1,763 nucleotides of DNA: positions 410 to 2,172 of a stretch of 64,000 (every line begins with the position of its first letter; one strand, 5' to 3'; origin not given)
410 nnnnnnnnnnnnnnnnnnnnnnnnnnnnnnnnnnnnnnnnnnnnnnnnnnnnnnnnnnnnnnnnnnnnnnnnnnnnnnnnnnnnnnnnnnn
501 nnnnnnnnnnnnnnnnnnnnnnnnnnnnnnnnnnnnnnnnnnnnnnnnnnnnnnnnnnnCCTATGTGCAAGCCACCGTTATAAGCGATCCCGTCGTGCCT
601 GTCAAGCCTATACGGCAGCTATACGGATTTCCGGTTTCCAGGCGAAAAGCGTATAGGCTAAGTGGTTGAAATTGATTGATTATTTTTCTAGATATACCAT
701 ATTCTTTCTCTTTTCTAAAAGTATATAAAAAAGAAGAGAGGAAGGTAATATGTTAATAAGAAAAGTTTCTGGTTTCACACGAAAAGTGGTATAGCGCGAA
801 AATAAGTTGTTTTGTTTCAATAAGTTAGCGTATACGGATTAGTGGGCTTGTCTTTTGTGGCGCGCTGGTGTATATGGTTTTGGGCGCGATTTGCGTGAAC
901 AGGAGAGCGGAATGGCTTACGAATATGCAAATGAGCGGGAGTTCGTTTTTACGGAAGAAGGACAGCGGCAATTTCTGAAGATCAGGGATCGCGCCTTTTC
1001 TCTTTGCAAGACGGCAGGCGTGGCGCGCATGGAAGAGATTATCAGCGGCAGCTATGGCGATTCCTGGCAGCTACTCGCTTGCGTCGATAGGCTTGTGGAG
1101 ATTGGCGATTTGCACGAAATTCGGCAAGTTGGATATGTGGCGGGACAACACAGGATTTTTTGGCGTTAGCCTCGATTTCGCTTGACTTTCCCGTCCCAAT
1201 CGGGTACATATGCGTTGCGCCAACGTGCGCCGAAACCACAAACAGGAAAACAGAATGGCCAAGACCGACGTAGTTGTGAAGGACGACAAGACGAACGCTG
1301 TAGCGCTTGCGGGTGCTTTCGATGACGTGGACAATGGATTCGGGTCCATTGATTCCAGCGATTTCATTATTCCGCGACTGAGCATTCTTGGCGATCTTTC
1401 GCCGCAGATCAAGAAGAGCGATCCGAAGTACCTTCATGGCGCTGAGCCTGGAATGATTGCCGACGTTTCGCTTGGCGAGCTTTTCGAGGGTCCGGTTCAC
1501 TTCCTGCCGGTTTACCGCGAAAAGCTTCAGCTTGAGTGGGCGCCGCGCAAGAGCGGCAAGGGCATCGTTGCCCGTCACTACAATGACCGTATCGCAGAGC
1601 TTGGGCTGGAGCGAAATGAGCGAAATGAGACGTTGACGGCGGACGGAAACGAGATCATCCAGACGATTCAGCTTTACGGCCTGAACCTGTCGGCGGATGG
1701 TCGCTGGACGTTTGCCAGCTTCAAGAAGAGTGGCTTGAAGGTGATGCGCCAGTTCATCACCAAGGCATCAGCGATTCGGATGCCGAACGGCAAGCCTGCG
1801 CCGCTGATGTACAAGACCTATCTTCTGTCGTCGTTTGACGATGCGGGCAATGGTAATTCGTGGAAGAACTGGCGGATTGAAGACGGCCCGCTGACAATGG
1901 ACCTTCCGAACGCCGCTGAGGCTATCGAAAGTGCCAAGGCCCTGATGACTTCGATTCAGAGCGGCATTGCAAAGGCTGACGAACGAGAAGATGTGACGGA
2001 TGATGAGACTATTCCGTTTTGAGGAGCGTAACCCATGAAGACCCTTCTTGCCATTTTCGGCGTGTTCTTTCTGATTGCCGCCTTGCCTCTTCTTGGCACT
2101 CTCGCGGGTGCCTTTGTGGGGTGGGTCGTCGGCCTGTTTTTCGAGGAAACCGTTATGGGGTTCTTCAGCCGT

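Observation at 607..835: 229-bp composite element (copy 1 of 3): six phased GCTATAC boxes around an AT-rich core, wedged between divergent promoters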

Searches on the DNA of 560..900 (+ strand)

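Call 11: search_dna_similar(query=window:560-900:+, collection=phages, mode=distant, max_rows=30)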
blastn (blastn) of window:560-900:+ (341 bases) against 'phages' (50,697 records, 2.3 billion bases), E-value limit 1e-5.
No match.

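Call 107: search_rna_families(source=window, start=570, end=880, threshold=evalue, max_evalue=1)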
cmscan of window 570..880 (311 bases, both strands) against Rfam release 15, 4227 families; matches with E-value up to 1: 2.
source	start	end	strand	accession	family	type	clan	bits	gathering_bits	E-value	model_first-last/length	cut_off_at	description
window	693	757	+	RF00736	mir-320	Gene; miRNA;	-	17.4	55.5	0.2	1-76/76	no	mir-320 microRNA precursor family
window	632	744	-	RF02132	HOXB13-AS1_1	Gene; lncRNA;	-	16.2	60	0.26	1-136/136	no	HOXB13 antisense RNA 1 conserved region 1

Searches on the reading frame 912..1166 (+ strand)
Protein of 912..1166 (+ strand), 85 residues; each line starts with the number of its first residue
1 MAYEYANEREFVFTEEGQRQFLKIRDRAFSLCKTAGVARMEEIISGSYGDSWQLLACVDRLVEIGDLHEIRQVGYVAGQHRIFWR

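Call 40: search_protein_families(library=phrogs, proteins=[window:912-1166:+], max_evalue=0.001)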
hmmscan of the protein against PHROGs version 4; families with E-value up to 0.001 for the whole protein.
seq(85 aa): 0 families

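Call 54: find_encoding_contigs(protein=window:912-1166:+, flank=10000, max_places=6)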
Protein window:912-1166:+ (85 aa): 1 contig read that carries it; 1 place shown.
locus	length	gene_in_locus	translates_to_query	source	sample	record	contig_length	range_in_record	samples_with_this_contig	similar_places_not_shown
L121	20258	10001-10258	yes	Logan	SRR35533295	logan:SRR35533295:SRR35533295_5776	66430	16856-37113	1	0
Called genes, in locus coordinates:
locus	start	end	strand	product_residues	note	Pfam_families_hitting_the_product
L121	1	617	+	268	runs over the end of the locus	-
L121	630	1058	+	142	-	-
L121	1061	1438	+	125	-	-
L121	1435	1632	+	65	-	-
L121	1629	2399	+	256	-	PF27542:ArfC (weak)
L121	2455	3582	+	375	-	PF13384:HTH_23, PF13542:HTH_Tnp_ISL3, PF13551:HTH_29 (weak), PF13556:HTH_30 (weak)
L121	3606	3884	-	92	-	-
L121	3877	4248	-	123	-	-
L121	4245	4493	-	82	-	-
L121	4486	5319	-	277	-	-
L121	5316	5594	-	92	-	-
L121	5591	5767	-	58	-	-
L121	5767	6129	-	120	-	-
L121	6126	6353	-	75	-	-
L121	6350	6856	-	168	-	PF13392:HNH_3, PF00847:AP2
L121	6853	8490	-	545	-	PF00176:SNF2-rel_dom, PF00271:Helicase_C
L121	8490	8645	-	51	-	-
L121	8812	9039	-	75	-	-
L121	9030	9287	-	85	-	-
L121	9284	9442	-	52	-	-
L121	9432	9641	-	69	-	-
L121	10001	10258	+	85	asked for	-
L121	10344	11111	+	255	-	PF23977:Pam3_Gp34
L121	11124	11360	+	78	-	-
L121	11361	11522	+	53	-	-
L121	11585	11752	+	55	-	PF23768:DUF7167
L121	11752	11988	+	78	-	PF23986:Pam3_gp59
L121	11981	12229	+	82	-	-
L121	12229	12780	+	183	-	PF23984:DUF7307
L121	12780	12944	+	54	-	-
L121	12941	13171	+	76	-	-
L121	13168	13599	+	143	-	PF24694:LNS2_PITM1-3 (weak), PF25109:HAD_PNKP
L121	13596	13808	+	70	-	-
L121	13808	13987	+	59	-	-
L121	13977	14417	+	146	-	-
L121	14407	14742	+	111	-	-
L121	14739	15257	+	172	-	PF13392:HNH_3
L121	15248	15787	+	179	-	PF00929:RNase_T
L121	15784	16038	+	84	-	-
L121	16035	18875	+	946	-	PF02811:PHP (weak), PF07733:DNA_pol3_alpha, PF17657:DNA_pol3_finger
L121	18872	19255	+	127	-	-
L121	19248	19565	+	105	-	-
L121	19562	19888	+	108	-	-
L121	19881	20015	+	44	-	-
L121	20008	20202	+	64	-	-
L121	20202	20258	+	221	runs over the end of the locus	PF02511:Thy1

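Call 62: search_protein_families(library=pfam, proteins=[window:912-1166:+], max_evalue=0.01)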
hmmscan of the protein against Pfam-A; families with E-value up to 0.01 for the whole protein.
seq(85 aa): 0 families

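Call 73: find_homologous_proteins(query=L121:6856-8490:-, max_evalue=1e-40)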
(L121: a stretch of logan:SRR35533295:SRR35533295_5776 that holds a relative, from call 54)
Query L121:6856-8490:- (545 aa): 1005 proteins with E <= 1e-40 among 8000 candidates; the best 120 are listed.
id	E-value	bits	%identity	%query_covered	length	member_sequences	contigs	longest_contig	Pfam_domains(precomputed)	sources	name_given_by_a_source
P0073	0.0e+0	1233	100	100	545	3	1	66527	PF00176.30,PF00271.38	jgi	jgi:SNF2 family DNA or RNA helicase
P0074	7.8e-217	739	62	99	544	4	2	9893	PF00176.30,PF00271.38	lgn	-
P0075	9.2e-215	732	62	99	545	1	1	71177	PF00176.30,PF00271.38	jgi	jgi:SNF2 family DNA or RNA helicase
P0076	1.3e-214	732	63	95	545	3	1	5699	PF00176.30,PF00271.38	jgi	jgi:hypothetical protein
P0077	9.0e-208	709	58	100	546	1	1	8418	PF00176.30,PF00271.38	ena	-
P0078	3.0e-204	698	60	95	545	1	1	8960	PF00176.30,PF00271.38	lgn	-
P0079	3.2e-204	697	59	96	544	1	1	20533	PF00176.30,PF00271.38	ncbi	-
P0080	7.7e-204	696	61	95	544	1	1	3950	PF00176.30,PF00271.38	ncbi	-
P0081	1.7e-203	695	58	96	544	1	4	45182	PF00176.30,PF00271.38,PF04851.22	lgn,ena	-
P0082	3.8e-201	687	58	95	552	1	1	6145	PF00176.30,PF00271.38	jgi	-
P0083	2.4e-200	685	59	95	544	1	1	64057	PF00176.30,PF00271.38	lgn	-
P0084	4.3e-199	681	57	99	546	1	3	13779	PF00176.30,PF00271.38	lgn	-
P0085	9.6e-199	679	57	96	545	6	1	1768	PF00176.30,PF00271.38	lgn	-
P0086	2.9e-198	678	56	99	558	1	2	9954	PF00176.30,PF00271.38,PF04851.22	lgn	-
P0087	2.7e-196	671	58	98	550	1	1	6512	PF00176.30,PF00271.38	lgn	-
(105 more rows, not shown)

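Call 74: find_encoding_contigs(protein=P0075, flank=8000, max_places=2)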
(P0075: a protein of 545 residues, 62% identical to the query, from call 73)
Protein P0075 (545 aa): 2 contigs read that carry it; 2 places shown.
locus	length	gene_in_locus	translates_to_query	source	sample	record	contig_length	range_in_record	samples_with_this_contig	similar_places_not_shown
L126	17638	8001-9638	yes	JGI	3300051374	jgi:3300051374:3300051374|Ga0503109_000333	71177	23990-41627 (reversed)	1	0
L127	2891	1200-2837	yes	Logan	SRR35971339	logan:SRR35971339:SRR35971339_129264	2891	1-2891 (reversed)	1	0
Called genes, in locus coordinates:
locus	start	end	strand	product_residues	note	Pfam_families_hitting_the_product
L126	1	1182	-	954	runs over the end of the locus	PF07733:DNA_pol3_alpha, PF17657:DNA_pol3_finger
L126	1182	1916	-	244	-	PF01555:N6_N4_Mtase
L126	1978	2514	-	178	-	PF00929:RNase_T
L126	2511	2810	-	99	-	-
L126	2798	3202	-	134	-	-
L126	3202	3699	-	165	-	PF12917:YfbR-like (weak)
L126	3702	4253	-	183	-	PF23984:DUF7307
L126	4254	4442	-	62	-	-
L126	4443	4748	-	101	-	PF00085:Thioredoxin, PF13098:Thioredoxin_2 (weak)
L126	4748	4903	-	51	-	-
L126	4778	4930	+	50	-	-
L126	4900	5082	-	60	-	-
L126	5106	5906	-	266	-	PF23977:Pam3_Gp34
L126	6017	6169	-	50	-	-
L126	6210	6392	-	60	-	-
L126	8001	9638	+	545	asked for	PF00176:SNF2-rel_dom, PF00271:Helicase_C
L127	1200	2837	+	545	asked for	PF00176:SNF2-rel_dom, PF00271:Helicase_C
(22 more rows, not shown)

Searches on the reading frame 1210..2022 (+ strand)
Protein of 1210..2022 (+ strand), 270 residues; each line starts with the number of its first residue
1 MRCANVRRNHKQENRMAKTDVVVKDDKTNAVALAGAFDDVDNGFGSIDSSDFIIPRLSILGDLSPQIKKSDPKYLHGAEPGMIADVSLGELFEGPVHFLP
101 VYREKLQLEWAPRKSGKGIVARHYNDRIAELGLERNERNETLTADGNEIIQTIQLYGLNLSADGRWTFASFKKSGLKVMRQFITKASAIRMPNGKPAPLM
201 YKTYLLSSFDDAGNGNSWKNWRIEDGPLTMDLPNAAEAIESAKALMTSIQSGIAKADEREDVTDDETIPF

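Call 13: search_protein_families(library=phrogs, proteins=[window:1210-2022:+], max_evalue=0.00001)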
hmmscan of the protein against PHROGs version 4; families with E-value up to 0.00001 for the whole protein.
window:1210-2022:+ (270 aa): 1 family
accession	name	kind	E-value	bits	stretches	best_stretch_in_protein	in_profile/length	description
phrog_2402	-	unknown function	4.5e-44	152.1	1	9-259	6-270/292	-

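Call 27: find_related_loci(query=window:1210-2022:+, collection=viral_contigs, flank=10000)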
Query window:1210-2022:+ (270 aa) in viral_contigs; peptide patterns used: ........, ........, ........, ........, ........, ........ (x = any residue, [..] = any of these).
5 stretches matched a pattern; 2 encode a relative of the query (tblastn E <= 1e-3); 2 distinct loci.
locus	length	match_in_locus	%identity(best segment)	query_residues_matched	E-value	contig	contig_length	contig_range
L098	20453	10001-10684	31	36-270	1e-19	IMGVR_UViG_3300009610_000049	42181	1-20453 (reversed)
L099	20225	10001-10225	39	47-121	2e-14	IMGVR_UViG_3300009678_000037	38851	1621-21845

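Call 97: find_homologous_proteins(query=window:1255-2019:+, max_evalue=1e-10)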
Query window:1255-2019:+ (255 aa): 18 proteins with E <= 1e-10 among 1249 candidates.
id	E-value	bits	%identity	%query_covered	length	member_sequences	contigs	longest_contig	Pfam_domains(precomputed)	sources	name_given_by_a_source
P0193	2.2e-163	560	99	100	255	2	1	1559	PF23977.2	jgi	-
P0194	6.1e-119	414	72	100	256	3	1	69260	PF23977.2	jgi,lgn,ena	-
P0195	1.5e-108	380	67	100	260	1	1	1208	PF23977.2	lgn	-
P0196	1.8e-107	377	68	99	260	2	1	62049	PF23977.2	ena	-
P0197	3.6e-90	320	60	100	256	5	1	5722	PF23977.2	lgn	-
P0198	4.8e-84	300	56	100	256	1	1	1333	PF23977.2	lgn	-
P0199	1.9e-64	236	49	96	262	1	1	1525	PF23977.2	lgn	-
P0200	2.7e-63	232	46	100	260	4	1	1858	PF23977.2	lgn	-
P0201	8.3e-62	227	49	89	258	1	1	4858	PF23977.2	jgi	jgi:hypothetical protein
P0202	3.2e-61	225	44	99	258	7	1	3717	PF23977.2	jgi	jgi:hypothetical protein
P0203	3.2e-60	222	46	89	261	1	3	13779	PF23977.2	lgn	-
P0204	4.0e-56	208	45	93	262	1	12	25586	PF23977.2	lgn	-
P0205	2.2e-55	206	44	99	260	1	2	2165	PF23977.2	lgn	-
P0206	2.9e-54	202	43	97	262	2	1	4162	PF23977.2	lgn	-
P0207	3.6e-52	195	40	95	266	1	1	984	PF23977.2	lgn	-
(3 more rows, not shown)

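Call 98: find_encoding_contigs(protein=P0194, flank=10000, max_places=2)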
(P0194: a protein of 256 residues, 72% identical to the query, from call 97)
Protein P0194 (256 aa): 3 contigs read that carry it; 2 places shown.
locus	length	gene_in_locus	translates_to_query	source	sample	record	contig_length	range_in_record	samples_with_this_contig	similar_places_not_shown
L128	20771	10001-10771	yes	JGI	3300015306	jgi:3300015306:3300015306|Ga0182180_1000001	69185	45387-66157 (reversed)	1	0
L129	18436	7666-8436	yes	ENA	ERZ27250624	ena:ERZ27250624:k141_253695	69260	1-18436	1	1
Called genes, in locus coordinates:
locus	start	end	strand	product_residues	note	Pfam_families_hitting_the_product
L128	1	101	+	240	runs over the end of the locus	-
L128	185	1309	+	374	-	-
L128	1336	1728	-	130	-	-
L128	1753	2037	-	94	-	-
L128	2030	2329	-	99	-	-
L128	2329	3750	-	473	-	-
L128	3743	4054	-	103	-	-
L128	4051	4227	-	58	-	-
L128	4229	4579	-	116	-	-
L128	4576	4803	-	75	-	-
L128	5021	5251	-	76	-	-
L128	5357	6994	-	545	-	PF00176:SNF2-rel_dom, PF00271:Helicase_C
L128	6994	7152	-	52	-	-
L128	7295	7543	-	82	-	-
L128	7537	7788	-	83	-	-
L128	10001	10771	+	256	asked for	PF23977:Pam3_Gp34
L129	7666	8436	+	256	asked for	PF23977:Pam3_Gp34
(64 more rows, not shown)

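Call 99: find_encoding_contigs(protein=P0196, flank=10000, max_places=2)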
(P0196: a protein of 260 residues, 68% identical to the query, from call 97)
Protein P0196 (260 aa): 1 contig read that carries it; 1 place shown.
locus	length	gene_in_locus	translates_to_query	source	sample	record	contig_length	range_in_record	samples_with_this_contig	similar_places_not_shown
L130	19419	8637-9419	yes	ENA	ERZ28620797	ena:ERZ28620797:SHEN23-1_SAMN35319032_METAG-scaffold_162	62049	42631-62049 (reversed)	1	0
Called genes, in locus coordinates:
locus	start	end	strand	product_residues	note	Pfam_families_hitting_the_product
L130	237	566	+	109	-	-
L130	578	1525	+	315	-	PF11860:Muramidase, PF01471:PG_binding_1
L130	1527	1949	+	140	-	-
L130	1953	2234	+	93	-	-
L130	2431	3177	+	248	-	-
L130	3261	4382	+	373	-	PF05225:HTH_psq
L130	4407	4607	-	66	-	-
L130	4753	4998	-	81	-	-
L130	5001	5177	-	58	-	-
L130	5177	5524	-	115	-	-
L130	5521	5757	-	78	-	-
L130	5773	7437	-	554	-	PF00176:SNF2-rel_dom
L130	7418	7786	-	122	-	PF13392:HNH_3, PF02796:HTH_7 (weak), PF13384:HTH_23 (faint)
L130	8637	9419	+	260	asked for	PF23977:Pam3_Gp34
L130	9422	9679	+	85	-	-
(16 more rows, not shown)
